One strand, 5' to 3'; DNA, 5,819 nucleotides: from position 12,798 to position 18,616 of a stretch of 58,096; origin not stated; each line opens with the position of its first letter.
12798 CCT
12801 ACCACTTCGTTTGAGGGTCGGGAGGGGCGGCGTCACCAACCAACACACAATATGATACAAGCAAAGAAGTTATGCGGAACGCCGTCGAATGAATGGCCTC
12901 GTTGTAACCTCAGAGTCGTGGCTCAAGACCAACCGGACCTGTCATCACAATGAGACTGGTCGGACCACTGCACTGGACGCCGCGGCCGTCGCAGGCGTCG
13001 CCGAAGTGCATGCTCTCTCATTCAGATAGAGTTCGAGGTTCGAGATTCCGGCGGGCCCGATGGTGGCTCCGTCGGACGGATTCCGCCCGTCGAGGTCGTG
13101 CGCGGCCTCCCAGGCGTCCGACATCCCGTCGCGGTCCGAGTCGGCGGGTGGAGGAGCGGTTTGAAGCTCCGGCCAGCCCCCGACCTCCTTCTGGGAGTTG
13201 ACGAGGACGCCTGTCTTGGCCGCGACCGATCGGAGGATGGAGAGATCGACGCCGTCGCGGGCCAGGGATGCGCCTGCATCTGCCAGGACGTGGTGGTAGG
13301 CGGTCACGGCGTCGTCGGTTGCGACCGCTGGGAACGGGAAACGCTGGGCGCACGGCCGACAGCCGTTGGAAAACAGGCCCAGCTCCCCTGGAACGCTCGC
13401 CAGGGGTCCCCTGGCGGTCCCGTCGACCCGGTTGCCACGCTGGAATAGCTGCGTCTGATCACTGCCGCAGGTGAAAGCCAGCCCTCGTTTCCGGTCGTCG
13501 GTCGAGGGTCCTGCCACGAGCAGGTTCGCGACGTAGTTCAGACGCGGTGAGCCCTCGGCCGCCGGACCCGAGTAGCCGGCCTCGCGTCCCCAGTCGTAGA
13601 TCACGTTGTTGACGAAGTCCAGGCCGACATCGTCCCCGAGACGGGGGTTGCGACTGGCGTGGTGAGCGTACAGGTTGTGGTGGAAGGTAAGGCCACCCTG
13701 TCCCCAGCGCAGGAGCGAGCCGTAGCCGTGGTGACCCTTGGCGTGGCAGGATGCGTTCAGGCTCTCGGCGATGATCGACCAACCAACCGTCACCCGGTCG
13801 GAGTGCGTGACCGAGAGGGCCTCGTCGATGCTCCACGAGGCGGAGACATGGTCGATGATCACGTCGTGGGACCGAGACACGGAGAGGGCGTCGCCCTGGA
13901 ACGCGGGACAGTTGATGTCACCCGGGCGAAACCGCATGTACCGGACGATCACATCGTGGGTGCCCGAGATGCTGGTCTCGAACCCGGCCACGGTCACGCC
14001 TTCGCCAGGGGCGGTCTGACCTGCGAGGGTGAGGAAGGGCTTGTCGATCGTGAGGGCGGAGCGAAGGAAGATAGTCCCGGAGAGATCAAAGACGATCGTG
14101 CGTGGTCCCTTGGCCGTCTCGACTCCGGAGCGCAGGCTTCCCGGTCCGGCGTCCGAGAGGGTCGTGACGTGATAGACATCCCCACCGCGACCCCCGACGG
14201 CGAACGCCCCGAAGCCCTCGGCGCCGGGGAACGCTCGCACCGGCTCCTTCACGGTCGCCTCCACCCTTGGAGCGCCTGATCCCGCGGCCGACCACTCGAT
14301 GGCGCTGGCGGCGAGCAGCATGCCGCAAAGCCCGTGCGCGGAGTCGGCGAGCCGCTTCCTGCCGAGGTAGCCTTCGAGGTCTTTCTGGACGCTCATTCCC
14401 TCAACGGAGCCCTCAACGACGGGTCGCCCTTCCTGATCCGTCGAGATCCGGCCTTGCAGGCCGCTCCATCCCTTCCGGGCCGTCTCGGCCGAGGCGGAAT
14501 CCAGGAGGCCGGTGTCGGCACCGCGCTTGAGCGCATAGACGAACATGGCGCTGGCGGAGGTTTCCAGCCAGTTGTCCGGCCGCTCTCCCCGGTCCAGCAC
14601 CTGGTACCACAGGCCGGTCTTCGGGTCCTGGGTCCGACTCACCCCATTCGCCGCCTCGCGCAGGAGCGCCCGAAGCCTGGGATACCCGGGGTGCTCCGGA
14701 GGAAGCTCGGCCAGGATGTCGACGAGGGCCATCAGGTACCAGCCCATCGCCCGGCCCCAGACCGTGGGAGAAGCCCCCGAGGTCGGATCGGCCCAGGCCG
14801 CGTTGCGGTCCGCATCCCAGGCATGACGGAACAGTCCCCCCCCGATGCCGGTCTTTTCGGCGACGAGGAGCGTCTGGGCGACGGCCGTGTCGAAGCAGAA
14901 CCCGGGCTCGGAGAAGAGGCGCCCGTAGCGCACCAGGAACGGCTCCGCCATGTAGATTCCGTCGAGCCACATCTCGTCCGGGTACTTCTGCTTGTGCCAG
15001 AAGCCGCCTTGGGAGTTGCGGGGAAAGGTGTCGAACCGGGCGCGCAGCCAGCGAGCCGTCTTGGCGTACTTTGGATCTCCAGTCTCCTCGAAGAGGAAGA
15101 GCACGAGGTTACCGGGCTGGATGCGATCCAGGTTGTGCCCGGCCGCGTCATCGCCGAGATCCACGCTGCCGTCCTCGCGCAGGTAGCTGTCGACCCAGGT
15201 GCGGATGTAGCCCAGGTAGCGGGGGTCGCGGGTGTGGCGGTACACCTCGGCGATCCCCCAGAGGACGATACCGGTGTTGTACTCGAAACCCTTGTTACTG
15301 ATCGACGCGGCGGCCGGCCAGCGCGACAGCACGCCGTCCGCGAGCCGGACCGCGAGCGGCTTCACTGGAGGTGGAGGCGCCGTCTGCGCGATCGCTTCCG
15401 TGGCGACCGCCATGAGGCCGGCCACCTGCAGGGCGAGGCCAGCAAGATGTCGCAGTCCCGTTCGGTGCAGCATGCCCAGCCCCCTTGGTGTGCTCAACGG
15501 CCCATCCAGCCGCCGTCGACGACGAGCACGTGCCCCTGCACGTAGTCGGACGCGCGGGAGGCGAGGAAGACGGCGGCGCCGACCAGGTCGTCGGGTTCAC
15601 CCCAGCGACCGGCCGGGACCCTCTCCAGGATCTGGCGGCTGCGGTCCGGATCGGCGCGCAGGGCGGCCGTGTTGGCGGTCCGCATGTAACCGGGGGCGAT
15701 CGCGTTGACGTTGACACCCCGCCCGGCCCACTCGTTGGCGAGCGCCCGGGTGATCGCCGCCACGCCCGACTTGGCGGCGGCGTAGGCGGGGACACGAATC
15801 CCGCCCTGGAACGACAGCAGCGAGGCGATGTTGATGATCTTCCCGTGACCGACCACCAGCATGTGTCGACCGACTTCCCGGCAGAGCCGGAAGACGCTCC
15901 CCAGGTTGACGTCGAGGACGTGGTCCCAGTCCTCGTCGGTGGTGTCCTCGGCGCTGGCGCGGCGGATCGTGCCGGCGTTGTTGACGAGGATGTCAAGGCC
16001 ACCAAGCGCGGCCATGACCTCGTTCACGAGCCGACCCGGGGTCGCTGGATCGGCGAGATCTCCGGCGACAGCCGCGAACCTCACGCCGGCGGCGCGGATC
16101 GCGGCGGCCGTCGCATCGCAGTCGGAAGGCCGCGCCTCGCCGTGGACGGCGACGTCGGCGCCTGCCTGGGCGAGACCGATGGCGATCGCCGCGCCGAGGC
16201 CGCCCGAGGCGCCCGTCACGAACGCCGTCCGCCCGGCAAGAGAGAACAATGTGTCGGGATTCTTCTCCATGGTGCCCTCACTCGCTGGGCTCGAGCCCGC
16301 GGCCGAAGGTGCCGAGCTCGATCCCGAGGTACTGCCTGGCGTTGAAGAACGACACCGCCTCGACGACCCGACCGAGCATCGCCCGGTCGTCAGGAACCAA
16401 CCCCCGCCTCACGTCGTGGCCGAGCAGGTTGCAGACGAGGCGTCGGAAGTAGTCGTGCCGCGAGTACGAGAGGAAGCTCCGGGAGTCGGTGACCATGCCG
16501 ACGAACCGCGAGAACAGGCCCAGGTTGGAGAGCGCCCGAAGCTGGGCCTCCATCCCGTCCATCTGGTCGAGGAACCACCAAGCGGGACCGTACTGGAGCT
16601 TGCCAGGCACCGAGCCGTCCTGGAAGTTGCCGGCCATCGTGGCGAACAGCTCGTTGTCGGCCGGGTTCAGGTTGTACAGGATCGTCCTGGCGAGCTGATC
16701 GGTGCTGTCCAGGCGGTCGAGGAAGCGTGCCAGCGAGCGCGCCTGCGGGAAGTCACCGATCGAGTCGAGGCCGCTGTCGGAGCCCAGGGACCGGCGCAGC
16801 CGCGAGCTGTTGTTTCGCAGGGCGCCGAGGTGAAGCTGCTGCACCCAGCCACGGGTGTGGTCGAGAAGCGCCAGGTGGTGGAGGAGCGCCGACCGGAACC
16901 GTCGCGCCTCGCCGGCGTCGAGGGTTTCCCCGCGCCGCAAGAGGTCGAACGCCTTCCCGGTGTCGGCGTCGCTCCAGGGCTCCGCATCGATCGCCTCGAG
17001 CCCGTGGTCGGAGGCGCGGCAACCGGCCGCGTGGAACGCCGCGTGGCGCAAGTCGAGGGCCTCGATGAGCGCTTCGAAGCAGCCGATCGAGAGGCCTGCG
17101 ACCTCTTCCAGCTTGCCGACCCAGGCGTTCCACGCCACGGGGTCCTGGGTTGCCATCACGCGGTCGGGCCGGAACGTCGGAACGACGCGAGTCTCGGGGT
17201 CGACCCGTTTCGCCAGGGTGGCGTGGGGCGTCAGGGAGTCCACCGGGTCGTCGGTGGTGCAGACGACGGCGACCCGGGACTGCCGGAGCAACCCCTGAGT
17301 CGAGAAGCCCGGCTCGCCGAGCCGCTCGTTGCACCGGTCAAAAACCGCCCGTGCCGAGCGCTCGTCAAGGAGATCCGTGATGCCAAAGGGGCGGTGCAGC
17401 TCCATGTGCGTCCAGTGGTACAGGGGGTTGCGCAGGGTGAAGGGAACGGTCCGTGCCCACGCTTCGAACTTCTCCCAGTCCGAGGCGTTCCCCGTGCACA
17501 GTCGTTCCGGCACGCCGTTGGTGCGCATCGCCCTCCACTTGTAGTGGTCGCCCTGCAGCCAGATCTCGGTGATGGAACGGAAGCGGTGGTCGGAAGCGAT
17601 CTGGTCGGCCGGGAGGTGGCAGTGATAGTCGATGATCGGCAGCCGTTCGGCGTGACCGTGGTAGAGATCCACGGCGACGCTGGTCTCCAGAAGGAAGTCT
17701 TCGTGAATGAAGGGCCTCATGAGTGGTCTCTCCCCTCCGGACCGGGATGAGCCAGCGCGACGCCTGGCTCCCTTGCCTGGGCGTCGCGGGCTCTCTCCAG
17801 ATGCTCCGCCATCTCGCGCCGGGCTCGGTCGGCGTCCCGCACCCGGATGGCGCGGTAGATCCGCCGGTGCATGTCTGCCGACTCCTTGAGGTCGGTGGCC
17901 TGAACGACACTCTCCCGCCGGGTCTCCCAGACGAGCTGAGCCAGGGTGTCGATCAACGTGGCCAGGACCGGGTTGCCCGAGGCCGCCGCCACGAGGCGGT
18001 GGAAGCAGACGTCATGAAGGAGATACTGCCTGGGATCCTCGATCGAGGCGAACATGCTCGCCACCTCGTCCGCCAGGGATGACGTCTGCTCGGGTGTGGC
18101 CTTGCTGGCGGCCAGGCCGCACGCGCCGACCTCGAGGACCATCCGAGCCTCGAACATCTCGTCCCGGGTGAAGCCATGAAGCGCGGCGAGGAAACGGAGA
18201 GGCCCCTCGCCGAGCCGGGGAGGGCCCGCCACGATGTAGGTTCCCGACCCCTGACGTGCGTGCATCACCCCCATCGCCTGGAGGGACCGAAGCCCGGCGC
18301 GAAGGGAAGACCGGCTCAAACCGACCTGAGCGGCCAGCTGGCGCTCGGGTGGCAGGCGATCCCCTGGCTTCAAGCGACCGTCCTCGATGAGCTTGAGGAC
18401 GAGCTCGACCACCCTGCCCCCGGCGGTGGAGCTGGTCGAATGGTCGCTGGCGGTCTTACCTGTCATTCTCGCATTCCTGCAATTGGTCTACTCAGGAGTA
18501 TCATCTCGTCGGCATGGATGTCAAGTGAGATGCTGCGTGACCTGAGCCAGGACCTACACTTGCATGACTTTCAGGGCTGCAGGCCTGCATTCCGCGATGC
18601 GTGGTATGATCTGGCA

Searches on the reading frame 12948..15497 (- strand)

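Call 9: search_protein_families(library=pfam, proteins=[window:12948-15497:-], max_evalue=0.001)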
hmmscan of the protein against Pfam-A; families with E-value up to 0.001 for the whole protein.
window:12948-15497:- (850 aa): 2 families
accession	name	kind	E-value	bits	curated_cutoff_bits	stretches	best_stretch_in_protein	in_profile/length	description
PF07470.19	Glyco_hydro_88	-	4e-85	286.3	26.6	1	68-398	24-346/352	Glycosyl Hydrolase Family 88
PF00544.25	Pectate_lyase_4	-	5.6e-05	23.3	24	1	506-620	52-176/211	Pectate lyase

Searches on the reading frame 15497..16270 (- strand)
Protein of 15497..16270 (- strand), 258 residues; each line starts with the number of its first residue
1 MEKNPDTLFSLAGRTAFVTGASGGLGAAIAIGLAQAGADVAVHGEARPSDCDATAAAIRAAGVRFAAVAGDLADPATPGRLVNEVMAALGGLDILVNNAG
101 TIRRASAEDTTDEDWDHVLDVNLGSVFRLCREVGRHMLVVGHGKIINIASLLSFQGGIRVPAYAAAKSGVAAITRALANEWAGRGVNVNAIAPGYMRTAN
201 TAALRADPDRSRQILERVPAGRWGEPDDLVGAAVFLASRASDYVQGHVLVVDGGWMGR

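Call 9: search_protein_families(library=pfam, proteins=[window:15497-16270:-], max_evalue=0.001)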
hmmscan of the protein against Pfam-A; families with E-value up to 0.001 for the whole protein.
window:15497-16270:- (258 aa): 3 families
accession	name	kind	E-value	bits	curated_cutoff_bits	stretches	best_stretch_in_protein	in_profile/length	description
PF13561.12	adh_short_C2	-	5.3e-57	193.6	27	1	20-255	1-235/236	Enoyl-(Acyl carrier protein) reductase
PF00106.31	adh_short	-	1.5e-54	184.9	26.6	1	15-207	2-193/195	short chain dehydrogenase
PF08659.16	KR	-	2.4e-12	47.6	22.6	1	16-196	3-178/180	KR domain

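Call 46: search_protein_families(library=ncbifam, proteins=[window:15497-16270:-], max_evalue=0.00001)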
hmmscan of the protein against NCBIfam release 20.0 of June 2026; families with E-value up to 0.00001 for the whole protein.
window:15497-16270:- (258 aa): 222 families (the best 25 are shown)
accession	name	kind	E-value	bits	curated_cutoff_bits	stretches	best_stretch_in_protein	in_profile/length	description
TIGR01832.1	kduD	equivalog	1.5e-106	355.5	338.85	1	9-258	1-248/248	2-dehydro-3-deoxy-D-gluconate 5-dehydrogenase KduD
NF005390.0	PRK06935.1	equivalog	2.6e-98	328.5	369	1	6-258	8-258/258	2-dehydro-3-deoxy-D-gluconate 5-dehydrogenase KduD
NF006528.0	PRK08993.1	subfamily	1.8e-88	296.3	430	1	8-258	5-253/253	2-dehydro-3-deoxy-D-gluconate 5-dehydrogenase KduD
NF005488.0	PRK07097.1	equivalog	5.1e-69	232.3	369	1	7-256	4-258/266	gluconate 5-dehydrogenase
NF005711.0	PRK07523.1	subfamily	9.4e-68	228.5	413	1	7-254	4-250/255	SDR family oxidoreductase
NF004778.0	PRK06124.1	equivalog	1.3e-66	224.7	303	1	8-257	6-254/256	SDR family oxidoreductase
NF006070.0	PRK08213.1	subfamily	2.2e-66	224.1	279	1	6-255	5-256/259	gluconate 5-dehydrogenase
TIGR01830.1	3oxo_ACP_reduc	equivalog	1.1e-63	215.2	297.75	1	16-255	1-238/239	3-oxoacyl-[acyl-carrier-protein] reductase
NF005983.0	PRK08085.1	equivalog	1.1e-61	208.6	408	1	7-255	3-250/254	gluconate 5-dehydrogenase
NF009466.0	PRK12826.1-2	subfamily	5.4e-60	202.9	222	1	14-254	4-243/248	3-oxoacyl-ACP reductase FabG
NF004197.0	PRK05653.1-1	equivalog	3.4e-59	200.5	332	1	10-255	4-246/249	3-oxoacyl-ACP reductase FabG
NF005559.1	PRK07231.1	subfamily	2.9e-58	197.3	215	1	11-255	2-247/249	glucose 1-dehydrogenase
NF004774.0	PRK06114.1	equivalog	4e-58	196.8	360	1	4-256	7-260/262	SDR family oxidoreductase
NF004198.0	PRK05653.1-3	equivalog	3.5e-57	193.7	296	1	10-255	4-246/248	3-oxoacyl-ACP reductase FabG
NF004791.0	PRK06138.1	equivalog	2.5e-56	190.8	312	1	10-256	2-250/252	SDR family oxidoreductase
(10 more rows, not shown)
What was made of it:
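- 15494..16270 (-): KduD. TIGR01832, 355 bits against a cut-off of 339 (call 46).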

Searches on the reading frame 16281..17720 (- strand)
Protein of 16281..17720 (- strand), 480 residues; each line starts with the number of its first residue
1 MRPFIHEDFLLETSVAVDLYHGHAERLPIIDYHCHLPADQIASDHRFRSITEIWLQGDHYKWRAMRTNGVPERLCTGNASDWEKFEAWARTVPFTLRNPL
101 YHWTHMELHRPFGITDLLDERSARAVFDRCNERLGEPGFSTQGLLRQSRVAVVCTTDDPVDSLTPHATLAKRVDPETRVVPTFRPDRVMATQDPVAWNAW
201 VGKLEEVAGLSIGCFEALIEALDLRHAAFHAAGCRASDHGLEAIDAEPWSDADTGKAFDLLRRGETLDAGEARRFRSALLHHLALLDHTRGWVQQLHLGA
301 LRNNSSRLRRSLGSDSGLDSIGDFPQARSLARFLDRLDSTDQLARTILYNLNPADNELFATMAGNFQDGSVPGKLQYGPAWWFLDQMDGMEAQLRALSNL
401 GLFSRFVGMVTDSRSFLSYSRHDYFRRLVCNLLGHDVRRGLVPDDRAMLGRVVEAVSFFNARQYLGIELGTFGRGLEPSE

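Call 9: search_protein_families(library=pfam, proteins=[window:16281-17720:-], max_evalue=0.001)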
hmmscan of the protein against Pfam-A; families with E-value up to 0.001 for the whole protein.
window:16281-17720:- (480 aa): 1 family
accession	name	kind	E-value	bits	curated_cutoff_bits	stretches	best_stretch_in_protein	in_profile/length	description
PF02614.20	UxaC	-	4.6e-189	629.5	25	1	1-464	1-463/464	Glucuronate isomerase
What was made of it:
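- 16278..17720 (-): Uronate isomerase UxaC. Pfam UxaC 629 bits (call 9).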

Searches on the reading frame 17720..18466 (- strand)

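Call 9: search_protein_families(library=pfam, proteins=[window:17720-18466:-], max_evalue=0.001)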
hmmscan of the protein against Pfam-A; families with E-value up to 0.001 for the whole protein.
window:17720-18466:- (249 aa): 2 families
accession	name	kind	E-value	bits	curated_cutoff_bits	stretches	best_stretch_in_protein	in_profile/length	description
PF07729.17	FCD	-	1.9e-26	93.4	24.3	1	103-224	1-124/125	FCD domain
PF00392.27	GntR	-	4.8e-17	61.8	27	1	18-78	4-64/64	Bacterial regulatory proteins, gntR family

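Call 46: search_protein_families(library=ncbifam, proteins=[window:17720-18466:-], max_evalue=0.00001)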
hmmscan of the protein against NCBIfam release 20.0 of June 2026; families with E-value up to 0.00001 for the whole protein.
window:17720-18466:- (249 aa): 23 families
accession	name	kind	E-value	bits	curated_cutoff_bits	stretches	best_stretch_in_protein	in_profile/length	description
NF007741.0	PRK10421.1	equivalog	6e-35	120.9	311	1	17-226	10-229/262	transcriptional regulator LldR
NF003011.0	PRK03837.1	subfamily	2.3e-33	115.8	260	1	19-229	18-232/241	transcriptional regulator NanR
NF007442.0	PRK09990.1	equivalog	1.8e-27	96.4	301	1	17-228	13-233/256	transcriptional regulator GlcC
NF007001.0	PRK09464.1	equivalog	5.5e-22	78.6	330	1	24-223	20-225/254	pyruvate dehydrogenase complex transcriptional repressor PdhR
TIGR03338.1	phnR_burk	equivalog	1.1e-19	71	271.5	1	102-227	83-210/212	phosphonate utilization associated transcriptional regulator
NF052290.2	MocR_like_YczR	exception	5.9e-14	51.6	487.4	1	18-81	23-86/458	MocR-like transcription factor YczR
NF008571.0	PRK11523.1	equivalog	3e-13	49.8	396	1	25-227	19-222/258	transcriptional regulator ExuR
NF007588.0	PRK10225.1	equivalog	3.9e-12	46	442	1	21-227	16-228/257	Uxu operon transcriptional regulator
TIGR02018.2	his_ut_repres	equivalog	2.1e-11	43.6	220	1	19-81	4-66/226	histidine utilization transcriptional repressor HutC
NF052282.1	PLP_TF_PdxR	equivalog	1e-10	41.3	320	1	23-79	10-66/448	MocR-like pyridoxine biosynthesis transcription factor PdxR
TIGR02325.1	C_P_lyase_phnF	equivalog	1.8e-10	40.7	156.8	1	24-80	18-74/238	phosphonate metabolism transcriptional regulator PhnF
NF052286.1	ecto_TF_EhuR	exception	9.6e-10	37.6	480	1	19-80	16-77/458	MocR-like ectoine utilization transcription factor EhuR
NF007292.0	PRK09764.1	equivalog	5.7e-09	35.5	281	1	23-78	14-69/240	GntR family transcriptional regulator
NF053730.1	TransRegRv1152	equivalog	9.1e-09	35.3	170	1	23-81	25-83/120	Rv1152 family transcriptional regulator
NF052441.1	TransRegRv0792c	equivalog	1e-08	34.8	400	1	14-79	16-81/260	Rv0792c family HTH-type transcriptional regulator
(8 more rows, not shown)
